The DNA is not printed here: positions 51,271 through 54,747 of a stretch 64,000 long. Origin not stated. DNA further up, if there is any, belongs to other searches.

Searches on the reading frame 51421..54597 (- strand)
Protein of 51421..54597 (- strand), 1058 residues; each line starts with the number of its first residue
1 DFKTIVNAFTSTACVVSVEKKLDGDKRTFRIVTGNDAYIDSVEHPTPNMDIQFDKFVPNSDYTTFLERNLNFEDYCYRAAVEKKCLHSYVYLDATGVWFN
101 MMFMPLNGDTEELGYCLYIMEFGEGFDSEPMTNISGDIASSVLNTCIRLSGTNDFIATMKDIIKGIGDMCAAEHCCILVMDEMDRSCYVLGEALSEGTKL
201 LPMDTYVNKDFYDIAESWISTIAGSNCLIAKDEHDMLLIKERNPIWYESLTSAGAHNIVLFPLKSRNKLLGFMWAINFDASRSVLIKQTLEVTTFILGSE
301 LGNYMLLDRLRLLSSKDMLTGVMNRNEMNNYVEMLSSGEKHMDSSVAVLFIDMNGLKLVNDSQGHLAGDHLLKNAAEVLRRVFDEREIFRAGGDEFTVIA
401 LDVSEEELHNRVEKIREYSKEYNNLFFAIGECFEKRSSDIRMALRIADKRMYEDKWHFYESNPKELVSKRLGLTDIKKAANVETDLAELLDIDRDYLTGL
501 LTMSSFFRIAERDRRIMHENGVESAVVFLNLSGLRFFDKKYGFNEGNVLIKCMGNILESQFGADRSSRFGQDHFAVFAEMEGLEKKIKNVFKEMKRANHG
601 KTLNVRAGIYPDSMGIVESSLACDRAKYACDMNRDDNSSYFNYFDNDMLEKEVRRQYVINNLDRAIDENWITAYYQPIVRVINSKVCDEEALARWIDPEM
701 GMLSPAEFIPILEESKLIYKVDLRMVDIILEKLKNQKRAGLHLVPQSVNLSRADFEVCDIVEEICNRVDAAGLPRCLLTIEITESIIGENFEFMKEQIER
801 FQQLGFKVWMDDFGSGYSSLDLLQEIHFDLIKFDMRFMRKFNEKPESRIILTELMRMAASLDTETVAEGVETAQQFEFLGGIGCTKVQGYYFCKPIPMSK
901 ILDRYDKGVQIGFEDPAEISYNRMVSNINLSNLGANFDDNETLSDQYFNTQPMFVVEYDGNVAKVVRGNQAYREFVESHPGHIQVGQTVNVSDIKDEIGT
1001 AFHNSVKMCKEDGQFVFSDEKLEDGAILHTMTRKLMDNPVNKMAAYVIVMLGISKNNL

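Call 44: search_protein_families(library=pfam, proteins=[window:51421-54597:-], max_evalue=0.001)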
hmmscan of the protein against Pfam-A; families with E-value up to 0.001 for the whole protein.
window:51421-54597:- (1058 aa): 2 families
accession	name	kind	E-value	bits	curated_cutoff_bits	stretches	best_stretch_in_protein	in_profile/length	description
PF00563.25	EAL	-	4.3e-61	206.7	31.3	1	660-895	2-236/236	EAL domain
PF00990.26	GGDEF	-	1.2e-28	100.4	23.8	2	316-455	3-155/161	Diguanylate cyclase, GGDEF domain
